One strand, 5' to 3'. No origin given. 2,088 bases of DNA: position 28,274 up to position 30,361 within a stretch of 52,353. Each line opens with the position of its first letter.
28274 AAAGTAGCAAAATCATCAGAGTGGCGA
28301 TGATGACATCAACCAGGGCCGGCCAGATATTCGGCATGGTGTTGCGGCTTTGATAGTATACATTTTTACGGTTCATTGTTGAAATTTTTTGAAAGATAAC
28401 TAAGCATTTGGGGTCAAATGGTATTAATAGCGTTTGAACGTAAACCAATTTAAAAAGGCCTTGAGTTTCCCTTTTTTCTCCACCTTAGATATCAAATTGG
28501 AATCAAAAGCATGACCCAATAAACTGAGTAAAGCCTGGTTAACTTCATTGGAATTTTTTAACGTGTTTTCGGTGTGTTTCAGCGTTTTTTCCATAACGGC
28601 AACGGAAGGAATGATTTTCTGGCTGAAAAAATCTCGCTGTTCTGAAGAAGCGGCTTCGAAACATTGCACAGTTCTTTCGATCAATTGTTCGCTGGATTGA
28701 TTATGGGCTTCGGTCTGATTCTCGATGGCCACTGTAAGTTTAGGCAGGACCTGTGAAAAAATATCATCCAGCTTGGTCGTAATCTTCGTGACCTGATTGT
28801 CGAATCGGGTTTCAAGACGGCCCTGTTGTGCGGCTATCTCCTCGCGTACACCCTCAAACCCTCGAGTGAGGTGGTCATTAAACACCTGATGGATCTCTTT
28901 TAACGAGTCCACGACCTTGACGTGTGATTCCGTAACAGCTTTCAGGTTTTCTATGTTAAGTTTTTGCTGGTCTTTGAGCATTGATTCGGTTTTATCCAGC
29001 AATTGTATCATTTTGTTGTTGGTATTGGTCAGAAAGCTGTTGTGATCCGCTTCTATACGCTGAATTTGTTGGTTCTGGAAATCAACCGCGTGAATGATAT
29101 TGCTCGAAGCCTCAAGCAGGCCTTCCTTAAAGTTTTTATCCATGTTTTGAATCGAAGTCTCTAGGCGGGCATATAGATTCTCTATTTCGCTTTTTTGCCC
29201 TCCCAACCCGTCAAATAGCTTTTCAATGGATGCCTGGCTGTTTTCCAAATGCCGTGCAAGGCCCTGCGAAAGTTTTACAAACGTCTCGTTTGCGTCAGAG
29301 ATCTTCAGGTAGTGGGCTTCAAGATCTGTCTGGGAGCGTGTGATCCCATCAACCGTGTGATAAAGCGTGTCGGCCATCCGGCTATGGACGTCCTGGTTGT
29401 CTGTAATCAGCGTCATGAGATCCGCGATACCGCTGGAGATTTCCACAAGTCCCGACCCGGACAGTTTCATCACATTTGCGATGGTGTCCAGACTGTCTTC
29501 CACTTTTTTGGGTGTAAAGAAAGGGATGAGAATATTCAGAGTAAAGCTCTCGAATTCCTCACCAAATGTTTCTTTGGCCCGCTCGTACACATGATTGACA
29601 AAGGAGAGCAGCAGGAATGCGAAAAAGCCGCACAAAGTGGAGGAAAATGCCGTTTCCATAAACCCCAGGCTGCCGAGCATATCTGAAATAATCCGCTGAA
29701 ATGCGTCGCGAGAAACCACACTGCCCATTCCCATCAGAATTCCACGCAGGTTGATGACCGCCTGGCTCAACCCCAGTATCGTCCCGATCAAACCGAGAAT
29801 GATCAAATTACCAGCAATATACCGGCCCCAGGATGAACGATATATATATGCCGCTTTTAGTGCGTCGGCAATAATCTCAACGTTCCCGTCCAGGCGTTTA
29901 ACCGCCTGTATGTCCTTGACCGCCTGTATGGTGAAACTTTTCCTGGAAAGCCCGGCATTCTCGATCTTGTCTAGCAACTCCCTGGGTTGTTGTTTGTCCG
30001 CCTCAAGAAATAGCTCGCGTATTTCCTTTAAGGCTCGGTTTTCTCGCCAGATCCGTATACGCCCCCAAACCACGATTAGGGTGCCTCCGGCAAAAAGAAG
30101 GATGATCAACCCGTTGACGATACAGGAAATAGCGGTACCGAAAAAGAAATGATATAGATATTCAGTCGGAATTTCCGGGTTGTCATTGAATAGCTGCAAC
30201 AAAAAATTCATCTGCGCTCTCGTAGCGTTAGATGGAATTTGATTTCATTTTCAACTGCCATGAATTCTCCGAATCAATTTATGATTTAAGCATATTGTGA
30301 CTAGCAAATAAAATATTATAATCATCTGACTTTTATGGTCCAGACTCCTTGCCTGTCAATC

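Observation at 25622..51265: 25.6-kb one-strand array joining a tubulin-like GTPase, a kinase::Hsp70 fusion, GrpE-like proteins, vWA and a ZorAB-like stator: candidate undescribed system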

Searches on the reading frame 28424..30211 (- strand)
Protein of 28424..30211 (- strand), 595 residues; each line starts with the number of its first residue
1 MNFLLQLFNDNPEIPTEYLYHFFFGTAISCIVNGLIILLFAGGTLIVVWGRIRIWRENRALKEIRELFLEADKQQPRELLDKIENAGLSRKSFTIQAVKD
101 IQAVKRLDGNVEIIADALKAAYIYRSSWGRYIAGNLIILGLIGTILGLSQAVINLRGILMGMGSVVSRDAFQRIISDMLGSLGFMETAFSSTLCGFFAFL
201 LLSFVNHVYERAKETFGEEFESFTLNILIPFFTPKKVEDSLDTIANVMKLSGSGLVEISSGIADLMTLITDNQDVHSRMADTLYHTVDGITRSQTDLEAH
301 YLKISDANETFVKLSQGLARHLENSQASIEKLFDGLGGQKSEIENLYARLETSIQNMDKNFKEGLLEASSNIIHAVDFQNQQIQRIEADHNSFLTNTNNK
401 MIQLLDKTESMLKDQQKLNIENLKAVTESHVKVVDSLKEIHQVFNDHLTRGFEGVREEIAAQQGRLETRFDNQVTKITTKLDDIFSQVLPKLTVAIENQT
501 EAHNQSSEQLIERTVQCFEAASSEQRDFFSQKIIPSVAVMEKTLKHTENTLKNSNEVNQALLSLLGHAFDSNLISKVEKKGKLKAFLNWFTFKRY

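Call 5: search_protein_families(library=pfam, proteins=[window:28424-30211:-], max_evalue=0.01)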
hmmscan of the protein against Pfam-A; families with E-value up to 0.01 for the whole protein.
window:28424-30211:- (595 aa): 1 family
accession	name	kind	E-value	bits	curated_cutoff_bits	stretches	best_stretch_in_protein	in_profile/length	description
PF04055.27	Radical_SAM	-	0.0031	18.1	29.5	1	35-121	46-136/166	Radical SAM superfamily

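Call 7: search_protein_families(library=padloc, proteins=[window:28424-30211:-], max_evalue=0.01)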
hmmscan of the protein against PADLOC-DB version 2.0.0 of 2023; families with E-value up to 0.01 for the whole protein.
window:28424-30211:- (595 aa): 5 families
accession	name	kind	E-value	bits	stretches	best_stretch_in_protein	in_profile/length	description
PDLC00648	ZorA3|ZorA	-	1.9e-05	21.6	1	131-527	107-490/692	MotA/ExbB/TolQ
PDLC00601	ZorA1|ZorA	-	0.00023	17.9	1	306-565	330-579/699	MotA/ExbB/TolQ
PDLC00650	ZorA3|ZorA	-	0.00072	16.2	1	277-556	308-765/1063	MotA/ExbB/TolQ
PDLC00647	ZorA3|ZorA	-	0.0019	14.7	1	329-530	297-504/780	MotA/ExbB/TolQ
PDLC00649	ZorA3|ZorA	-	0.0035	13.8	0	286-525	295-522/698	MotA/ExbB/TolQ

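Call 47: search_solved_structures(query=window:28424-30211:-, max_evalue=1)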
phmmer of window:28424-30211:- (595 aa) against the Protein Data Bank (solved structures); distinct sequences matched with E-value up to 1: 3.
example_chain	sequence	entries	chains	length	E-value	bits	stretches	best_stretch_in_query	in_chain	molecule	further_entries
9qwr_A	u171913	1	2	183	0.086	14.9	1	351-478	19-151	MICOS complex subunit MIC60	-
5mrc_R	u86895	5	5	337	0.24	13.4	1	399-510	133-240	bL27m | Large ribosomal subunit protein bL27m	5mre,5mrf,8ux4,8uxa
3j6b_R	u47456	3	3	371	0.28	13.2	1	399-510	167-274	54S ribosomal protein L2, mitochondrial | Large ribosomal subunit protein bL27m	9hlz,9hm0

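Call 52: find_homologous_proteins(query=window:28424-30211:-, max_evalue=0.001)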
Query window:28424-30211:- (595 aa): 13 proteins with E <= 0.001 among 8000 candidates.
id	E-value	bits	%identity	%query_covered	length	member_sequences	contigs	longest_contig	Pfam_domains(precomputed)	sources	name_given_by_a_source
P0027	0.0e+0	1298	100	100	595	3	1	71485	-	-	-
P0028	0.0e+0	1238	96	100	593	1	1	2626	-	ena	-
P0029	0.0e+0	1144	96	92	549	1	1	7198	-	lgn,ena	-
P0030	0.0e+0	1125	95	92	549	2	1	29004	-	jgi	-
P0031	0.0e+0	1094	93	92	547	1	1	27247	-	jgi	-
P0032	0.0e+0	1093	93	92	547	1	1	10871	-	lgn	-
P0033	0.0e+0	1063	82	100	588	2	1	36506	-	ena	-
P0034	8.8e-154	531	47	89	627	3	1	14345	-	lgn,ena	-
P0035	1.7e-153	531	48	84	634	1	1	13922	-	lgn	-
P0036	3.8e-152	526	48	84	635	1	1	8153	-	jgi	jgi:hypothetical protein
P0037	6.6e-100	354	38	75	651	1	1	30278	-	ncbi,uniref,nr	ncbi:hypothetical protein [Desulfobacter latus]|uniref:MotA/TolQ/ExbB proton channel domain-containi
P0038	1.7e-98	349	38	79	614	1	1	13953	-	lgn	-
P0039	1.4e-95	339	38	89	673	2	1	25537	-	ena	-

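Call 53: find_encoding_contigs(protein=P0033, flank=10000, max_places=1)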
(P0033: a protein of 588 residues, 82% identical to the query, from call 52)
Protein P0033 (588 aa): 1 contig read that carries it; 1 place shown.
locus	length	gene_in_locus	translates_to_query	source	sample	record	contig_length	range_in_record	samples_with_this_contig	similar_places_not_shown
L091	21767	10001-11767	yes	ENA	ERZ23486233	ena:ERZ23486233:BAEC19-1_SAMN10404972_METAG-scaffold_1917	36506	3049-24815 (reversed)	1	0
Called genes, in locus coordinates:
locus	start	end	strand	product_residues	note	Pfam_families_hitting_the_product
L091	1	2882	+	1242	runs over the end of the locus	PF00069:Pkinase, PF07714:PK_Tyr_Ser-Thr, PF00012:HSP70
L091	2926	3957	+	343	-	-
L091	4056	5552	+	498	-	-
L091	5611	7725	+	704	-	PF01025:GrpE (faint)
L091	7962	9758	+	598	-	-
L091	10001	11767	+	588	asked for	-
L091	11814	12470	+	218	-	PF00691:OmpA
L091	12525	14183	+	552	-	-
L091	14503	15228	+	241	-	-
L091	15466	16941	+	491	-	PF00899:ThiF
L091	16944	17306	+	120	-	-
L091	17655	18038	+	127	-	PF13886:TM7S3_TM198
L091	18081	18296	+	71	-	-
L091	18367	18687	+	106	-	-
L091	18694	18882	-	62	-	-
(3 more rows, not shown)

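Call 54: find_encoding_contigs(protein=P0037, flank=10000, max_places=1)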
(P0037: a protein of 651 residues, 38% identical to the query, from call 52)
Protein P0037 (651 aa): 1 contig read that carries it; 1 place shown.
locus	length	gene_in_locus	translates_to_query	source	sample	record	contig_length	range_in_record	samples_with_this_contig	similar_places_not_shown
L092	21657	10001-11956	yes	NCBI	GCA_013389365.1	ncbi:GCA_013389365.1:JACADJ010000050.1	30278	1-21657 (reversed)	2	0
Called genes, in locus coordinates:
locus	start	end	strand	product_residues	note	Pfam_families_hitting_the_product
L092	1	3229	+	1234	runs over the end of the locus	PF00069:Pkinase, PF07714:PK_Tyr_Ser-Thr, PF00012:HSP70 (faint)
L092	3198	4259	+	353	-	-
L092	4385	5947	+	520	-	-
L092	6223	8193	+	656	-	-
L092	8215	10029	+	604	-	-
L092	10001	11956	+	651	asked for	-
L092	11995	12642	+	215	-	PF00691:OmpA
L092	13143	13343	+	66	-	-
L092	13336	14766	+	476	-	PF00004:AAA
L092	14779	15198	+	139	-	-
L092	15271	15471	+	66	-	PF11211:DUF2997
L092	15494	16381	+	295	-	PF11348:DUF3150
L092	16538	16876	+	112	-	PF00436:SSB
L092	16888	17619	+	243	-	-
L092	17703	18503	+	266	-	PF01930:Cas_Cas4 (faint), PF12705:PDDEXK_1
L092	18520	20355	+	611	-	PF00580:UvrD-helicase, PF13245:AAA_19, PF13604:AAA_30 (faint), PF13361:UvrD_C, PF13538:UvrD_C_2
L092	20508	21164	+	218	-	-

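Call 55: find_encoding_contigs(protein=P0039, flank=10000, max_places=1)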
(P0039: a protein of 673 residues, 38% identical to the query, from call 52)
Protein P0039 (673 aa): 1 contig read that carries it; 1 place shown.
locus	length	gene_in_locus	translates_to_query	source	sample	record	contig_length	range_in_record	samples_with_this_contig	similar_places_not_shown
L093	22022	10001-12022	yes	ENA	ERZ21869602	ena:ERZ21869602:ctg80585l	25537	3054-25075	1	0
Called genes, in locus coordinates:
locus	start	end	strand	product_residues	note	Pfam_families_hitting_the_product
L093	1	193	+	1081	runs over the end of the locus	?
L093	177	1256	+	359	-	-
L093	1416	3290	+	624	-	-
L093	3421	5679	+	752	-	PF01025:GrpE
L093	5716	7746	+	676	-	PF01025:GrpE (weak)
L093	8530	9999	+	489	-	-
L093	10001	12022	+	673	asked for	-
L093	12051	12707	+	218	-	PF00691:OmpA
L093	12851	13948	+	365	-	PF13519:VWA_2 (weak)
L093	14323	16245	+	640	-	-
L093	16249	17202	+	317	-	-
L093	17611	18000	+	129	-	-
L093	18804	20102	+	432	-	PF01368:DHH (weak), PF02272:DHHA1, PF00571:CBS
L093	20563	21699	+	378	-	PF13884:Peptidase_S74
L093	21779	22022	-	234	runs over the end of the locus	?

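Call 56: search_protein_families(library=ncbifam, proteins=[window:28424-30211:-], max_evalue=0.01)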
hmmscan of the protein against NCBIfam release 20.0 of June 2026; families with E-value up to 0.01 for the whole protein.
window:28424-30211:- (595 aa): 1 family
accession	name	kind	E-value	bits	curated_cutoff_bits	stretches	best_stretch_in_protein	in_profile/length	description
NF033914.0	antiphage_ZorA_1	subfamily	0.0011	17.4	190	1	237-405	452-616/619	anti-phage ZorAB system protein ZorA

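Call 70: predict_structure(alignment_id=A2)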
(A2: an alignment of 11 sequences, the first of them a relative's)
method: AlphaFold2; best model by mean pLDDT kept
length: 595 residues; sequences in the alignment: 11
mean_pLDDT: 58.5   pTM: 0.32
mean pLDDT of the five models: 58.5, 50.5, 47.5, 45.9, 45.9
residues with pLDDT >= 90: 0; 70-90: 107; 50-70: 356; < 50: 132
segments of 3 or more residues with pLDDT < 50: 1-8, 11-15, 17-19, 236-287, 336-339, 478-493, 564-586, 588-595
pLDDT, mean of each block of 10 residues (from residue 1): 42 45 58 76 79 80 80 70 72 73 63 60 57 69 67 62 53 59 64 74 77 77 74 50 32 32 38 43 47 55 56 61 63 50 60 64 55 56 57 55 58 61 61 62 63 60 58 52 44 53 61 60 59 61 59 54 48 39 46 37
secondary structure, 60 per line:
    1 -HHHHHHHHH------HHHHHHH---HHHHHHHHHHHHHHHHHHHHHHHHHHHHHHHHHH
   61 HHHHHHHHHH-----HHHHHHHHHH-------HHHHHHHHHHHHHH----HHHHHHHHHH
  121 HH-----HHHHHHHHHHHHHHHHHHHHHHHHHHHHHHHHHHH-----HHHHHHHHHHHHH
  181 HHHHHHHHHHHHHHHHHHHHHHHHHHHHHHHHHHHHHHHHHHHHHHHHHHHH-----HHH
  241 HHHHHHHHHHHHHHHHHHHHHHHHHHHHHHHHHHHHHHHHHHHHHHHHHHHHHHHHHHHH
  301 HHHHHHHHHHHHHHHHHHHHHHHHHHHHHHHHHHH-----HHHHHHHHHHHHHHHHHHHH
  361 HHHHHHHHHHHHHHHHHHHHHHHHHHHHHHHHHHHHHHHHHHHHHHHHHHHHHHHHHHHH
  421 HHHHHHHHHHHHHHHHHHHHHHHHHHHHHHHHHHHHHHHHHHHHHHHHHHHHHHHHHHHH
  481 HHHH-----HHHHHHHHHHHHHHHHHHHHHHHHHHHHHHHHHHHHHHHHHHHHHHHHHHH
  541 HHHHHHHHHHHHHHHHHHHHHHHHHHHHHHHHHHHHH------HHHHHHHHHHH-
elements in order: H2-10 H17-23 H27-70 H76-85 H93-106 H111-122 H128-162 H168-232 H238-335 H341-484 H490-577 H584-594

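Call 75: fold_search(model_id=the predicted structure, library=pdb)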
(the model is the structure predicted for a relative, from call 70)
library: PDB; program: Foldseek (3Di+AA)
matches with E <= 10: 488; with E <= 0.001: 9
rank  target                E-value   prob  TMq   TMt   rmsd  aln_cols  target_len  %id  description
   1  5sv0_D                2.7e-04  1.00  0.24  0.56   7.1       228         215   18  Structure of the ExbB/ExbD complex from E. coli at pH 7.0 (released 2016-09-28)
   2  9ddo_A                4.0e-04  1.00  0.24  0.55   6.9       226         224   18  E. coli TonB-ExbBD TonB bound to ExbB chain C (released 2025-07-09)
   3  5sv1_C                5.7e-04  1.00  0.25  0.56   6.2       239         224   15  Structure of the ExbB/ExbD complex from E. coli at pH 4.5 (released 2016-09-28)
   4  6tyi_A                6.7e-04  1.00  0.24  0.55   6.4       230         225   17  ExbB-ExbD complex in MSP1E3D1 nanodisc (released 2019-10-16)
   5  5sv0_C                7.4e-04  1.00  0.27  0.63   6.6       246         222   15  Structure of the ExbB/ExbD complex from E. coli at pH 7.0 (released 2016-09-28)
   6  9ddp_D                7.4e-04  1.00  0.26  0.61   6.1       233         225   17  E. coli TonB-ExbBD TonB bound to ExbB chain E (released 2025-07-09)
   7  6ye4_A                7.4e-04  1.00  0.21  0.44  11.7       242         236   14  Structure of ExbB pentamer from Serratia marcescens by single particle cryo electron microscopy (released 2021-03-31)
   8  5zfp_B                7.8e-04  1.00  0.22  0.49   7.5       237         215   13  Structure of the ExbB/ExbD hexameric complex (released 2018-05-09)
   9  5sv0_I                7.8e-04  1.00  0.23  0.46   7.3       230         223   16  Structure of the ExbB/ExbD complex from E. coli at pH 7.0 (released 2016-09-28)
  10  5sv0_J                1.0e-03  1.00  0.26  0.64   6.0       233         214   18  Structure of the ExbB/ExbD complex from E. coli at pH 7.0 (released 2016-09-28)
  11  5zfp_J                1.1e-03  1.00  0.25  0.62   5.6       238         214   16  Structure of the ExbB/ExbD hexameric complex (released 2018-05-09)
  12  9ddo_E                1.2e-03  1.00  0.26  0.62   5.3       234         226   17  E. coli TonB-ExbBD TonB bound to ExbB chain C (released 2025-07-09)
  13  9ddo_B                1.2e-03  1.00  0.29  0.67   5.3       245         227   16  E. coli TonB-ExbBD TonB bound to ExbB chain C (released 2025-07-09)
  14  5sv0_G                1.4e-03  1.00  0.25  0.57   6.4       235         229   17  Structure of the ExbB/ExbD complex from E. coli at pH 7.0 (released 2016-09-28)
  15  5sv0_A                1.6e-03  1.00  0.23  0.50   7.2       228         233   17  Structure of the ExbB/ExbD complex from E. coli at pH 7.0 (released 2016-09-28)
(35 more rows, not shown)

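Call 79: find_related_loci(query=A2, collection=metagenome_contigs, flank=10000)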
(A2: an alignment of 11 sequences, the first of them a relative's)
Query A2 (595 aa) in metagenome_contigs; peptide patterns used: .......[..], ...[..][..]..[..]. (x = any residue, [..] = any of these).
287 stretches matched a pattern; 3 encode a relative of the query (tblastn E <= 1e-3); 3 distinct loci.
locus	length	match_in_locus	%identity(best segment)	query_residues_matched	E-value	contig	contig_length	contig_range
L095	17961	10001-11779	93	1-595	0e+0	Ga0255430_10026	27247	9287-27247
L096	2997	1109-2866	82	1-593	0e+0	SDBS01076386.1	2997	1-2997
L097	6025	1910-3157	38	22-441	2e-88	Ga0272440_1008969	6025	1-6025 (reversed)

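Call 115: search_protein_families(library=padloc, proteins=[L092:10001-11953:+, L092:11995-12639:+], max_evalue=0.001)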
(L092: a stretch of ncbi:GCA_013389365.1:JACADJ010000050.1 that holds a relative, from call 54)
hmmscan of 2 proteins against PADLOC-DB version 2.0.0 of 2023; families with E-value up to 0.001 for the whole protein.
L092:10001-11953:+ (651 aa): 2 families
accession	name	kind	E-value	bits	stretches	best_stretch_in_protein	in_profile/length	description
PDLC00647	ZorA3|ZorA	-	7.7e-05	19.3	0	125-585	106-574/780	MotA/ExbB/TolQ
PDLC00648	ZorA3|ZorA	-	0.00032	17.6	0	128-604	103-557/692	MotA/ExbB/TolQ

L092:11995-12639:+ (215 aa): 7 families
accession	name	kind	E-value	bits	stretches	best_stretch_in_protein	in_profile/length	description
PDLC00608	ZorB1|ZorB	-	5.1e-20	69.8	1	6-209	10-225/243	MotB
PDLC00610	ZorB1|ZorB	-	1.4e-17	62.1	1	17-210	20-235/254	MotB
PDLC00609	ZorB1|ZorB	-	3.5e-12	44.3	1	5-209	10-214/232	MotB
PDLC00641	ZorB2|ZorB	-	3.4e-09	34.7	1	5-188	8-198/238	MotB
PDLC00612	ZorB1|ZorB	-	4.2e-09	34.3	1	125-210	180-267/293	MotB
PDLC00651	ZorB3|ZorB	-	8e-09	33.3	1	6-209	8-202/215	MotB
PDLC00611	ZorB1|ZorB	-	1.9e-06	25.7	1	4-210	11-214/240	MotB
